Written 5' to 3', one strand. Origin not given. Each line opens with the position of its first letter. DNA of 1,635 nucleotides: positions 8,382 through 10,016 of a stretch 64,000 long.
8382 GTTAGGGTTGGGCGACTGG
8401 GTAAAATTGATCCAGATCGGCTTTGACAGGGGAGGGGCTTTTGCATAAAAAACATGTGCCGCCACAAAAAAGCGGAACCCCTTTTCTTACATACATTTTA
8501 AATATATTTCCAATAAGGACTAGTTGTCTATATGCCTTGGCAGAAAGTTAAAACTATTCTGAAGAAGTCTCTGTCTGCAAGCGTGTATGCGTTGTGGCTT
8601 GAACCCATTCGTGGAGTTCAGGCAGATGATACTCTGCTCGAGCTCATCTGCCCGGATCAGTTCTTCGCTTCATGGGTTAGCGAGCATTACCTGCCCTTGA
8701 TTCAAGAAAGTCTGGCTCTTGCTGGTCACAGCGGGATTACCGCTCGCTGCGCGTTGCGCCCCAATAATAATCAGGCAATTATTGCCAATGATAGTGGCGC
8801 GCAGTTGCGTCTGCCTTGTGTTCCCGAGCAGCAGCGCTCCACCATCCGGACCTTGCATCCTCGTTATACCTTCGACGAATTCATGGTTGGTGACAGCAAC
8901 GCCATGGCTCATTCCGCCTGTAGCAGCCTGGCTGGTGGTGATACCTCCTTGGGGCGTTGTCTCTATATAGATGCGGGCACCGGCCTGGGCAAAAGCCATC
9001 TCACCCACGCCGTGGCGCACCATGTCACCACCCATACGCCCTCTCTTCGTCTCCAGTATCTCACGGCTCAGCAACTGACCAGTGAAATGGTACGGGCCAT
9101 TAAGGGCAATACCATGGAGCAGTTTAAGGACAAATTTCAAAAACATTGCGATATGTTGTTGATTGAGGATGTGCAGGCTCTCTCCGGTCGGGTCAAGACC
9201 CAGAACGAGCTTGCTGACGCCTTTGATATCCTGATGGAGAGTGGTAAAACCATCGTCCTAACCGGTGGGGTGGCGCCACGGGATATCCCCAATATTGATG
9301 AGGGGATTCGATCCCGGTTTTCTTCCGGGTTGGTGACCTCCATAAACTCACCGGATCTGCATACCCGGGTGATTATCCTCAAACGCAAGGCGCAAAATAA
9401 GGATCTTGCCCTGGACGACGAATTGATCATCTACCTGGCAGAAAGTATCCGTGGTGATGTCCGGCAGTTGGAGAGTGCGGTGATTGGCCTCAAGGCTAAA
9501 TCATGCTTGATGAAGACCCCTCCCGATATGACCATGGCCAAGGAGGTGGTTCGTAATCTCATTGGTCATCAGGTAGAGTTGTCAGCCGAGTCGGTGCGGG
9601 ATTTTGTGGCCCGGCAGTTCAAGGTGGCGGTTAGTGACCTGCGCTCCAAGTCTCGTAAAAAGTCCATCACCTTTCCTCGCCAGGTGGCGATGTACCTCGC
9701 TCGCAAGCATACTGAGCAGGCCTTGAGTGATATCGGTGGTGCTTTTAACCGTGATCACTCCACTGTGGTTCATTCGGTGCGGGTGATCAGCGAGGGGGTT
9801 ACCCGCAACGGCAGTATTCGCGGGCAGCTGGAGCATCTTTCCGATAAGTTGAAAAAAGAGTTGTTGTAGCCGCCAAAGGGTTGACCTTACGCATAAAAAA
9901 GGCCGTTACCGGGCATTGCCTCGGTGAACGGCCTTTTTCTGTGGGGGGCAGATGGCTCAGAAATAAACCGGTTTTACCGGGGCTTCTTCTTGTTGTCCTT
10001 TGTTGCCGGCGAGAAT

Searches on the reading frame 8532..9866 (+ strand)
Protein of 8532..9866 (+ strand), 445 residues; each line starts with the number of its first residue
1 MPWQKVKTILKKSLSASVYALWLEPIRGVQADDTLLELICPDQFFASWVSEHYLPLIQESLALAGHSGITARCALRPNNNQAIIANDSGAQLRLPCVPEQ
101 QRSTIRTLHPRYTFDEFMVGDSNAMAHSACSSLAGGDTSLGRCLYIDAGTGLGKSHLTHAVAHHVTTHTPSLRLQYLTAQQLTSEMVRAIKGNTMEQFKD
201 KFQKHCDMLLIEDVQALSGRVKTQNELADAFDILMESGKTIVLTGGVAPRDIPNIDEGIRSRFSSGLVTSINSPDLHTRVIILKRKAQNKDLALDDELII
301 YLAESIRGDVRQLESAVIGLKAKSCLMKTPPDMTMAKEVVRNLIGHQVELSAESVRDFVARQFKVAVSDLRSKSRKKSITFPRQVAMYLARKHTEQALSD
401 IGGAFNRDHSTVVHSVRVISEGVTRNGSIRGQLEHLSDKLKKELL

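Call 18: search_protein_families(library=pfam, proteins=[window:8532-9866:+], max_evalue=0.001)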
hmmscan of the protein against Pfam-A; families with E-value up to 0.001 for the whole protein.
window:8532-9866:+ (445 aa): 5 families
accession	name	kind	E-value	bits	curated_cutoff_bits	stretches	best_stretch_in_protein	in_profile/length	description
PF00308.24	Bac_DnaA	-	1.4e-40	139.6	23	1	108-269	1-161/162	Bacterial DnaA ATPAse domain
PF08299.17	Bac_DnaA_C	-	1.3e-25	89.6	31.5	1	353-418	2-68/69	Bacterial dnaA protein helix-turn-helix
PF11638.13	DnaA_N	-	3.8e-13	49.4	24.6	1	3-61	4-63/65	DnaA N-terminal domain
PF00004.35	AAA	-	9.5e-05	23.3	21.2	1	150-264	7-124/131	ATPase family associated with various cellular activities (AAA)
PF22688.2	Hda_lid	-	0.00028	21.3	27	0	279-317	4-42/65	Hda, lid domain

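Call 20: find_related_loci(query=window:8532-9866:+, collection=genome_contigs, flank=1000)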
Query window:8532-9866:+ (445 aa) in genome_contigs; peptide patterns used: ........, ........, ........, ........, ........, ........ (x = any residue, [..] = any of these).
600 stretches matched a pattern (row limit reached: there are more); 596 encode a relative of the query (tblastn E <= 1e-3); the best 80 are kept; 80 distinct loci.
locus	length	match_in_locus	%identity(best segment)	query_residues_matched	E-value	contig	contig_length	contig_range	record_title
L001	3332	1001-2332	55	3-445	3e-171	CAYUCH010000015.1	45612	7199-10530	MAG TPA_asm: uncultured Desulfobulbia bacterium isolate SRP077602_co5_539 genome assembly, contig: NODE_3854_length_4561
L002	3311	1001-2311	56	1-439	1e-168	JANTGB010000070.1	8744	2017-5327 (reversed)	MAG: Desulfobulbaceae bacterium isolate bin10037 c_000000009258, whole genome shotgun sequence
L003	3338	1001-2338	53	1-443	1e-161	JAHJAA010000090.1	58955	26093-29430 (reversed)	MAG: Proteobacteria bacterium isolate Modern_marine.mb.199 Modern_marine.mb.199_k141_2558434, whole genome shotgun seque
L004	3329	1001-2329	53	1-445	4e-160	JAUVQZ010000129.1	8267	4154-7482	MAG: Pseudomonadota bacterium isolate CSMAG_701 CSMAG_701_k127_6914114_length_8267_cov_88.0000, whole genome shotgun seq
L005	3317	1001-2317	51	1-442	4e-151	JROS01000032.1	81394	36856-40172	Desulfobulbus sp. Tol-SR contig_82, whole genome shotgun sequence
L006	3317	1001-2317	51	1-442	6e-153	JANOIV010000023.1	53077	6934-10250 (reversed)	MAG: Desulfobulbaceae bacterium isolate SOY_63_metabat_116 SOY_63_k141_3648632, whole genome shotgun sequence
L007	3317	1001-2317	48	1-442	5e-146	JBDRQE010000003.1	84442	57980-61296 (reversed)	MAG: Pseudomonadota bacterium isolate MEGAHIT-group-2.20 k141_895813, whole genome shotgun sequence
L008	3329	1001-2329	48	1-442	5e-146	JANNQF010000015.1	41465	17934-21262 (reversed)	MAG: Deltaproteobacteria bacterium isolate SOY_31_metabat_54 SOY_31_k141_1240647, whole genome shotgun sequence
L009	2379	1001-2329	48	1-442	3e-149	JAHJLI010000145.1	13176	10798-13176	MAG: Proteobacteria bacterium isolate Old_saline.mb.128 Old_saline.mb.128_k141_505533, whole genome shotgun sequence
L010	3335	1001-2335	48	1-442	3e-143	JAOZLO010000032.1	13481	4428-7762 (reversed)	MAG: Desulfocapsaceae bacterium isolate GMC10.metabat2.28 NODE_3268_length_13481_cov_7.817891, whole genome shotgun sequ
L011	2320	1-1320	47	1-441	2e-146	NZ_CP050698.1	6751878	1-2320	Desulfosediminicola flagellatus strain IMCC35005 chromosome, complete genome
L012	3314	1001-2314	49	1-441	1e-142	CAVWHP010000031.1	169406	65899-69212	MAG: uncultured delta proteobacterium isolate MFD01299.bin.2.45 genome assembly, contig: contig_68415, whole genome shot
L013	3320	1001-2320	50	1-442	3e-142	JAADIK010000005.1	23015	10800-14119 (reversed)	MAG: Deltaproteobacteria bacterium isolate M_MetaBat.46 contig-127_2954, whole genome shotgun sequence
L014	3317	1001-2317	49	1-442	1e-141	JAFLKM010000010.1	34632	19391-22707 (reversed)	MAG: Desulfobulbaceae bacterium isolate LaCa_MAG_5 c_000000002013, whole genome shotgun sequence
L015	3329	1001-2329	48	1-442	3e-141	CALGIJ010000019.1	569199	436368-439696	MAG TPA_asm: uncultured Desulfobacterales bacterium isolate SRR3330205_bin.88_CONCOCT_v1.1_MAG genome assembly, contig:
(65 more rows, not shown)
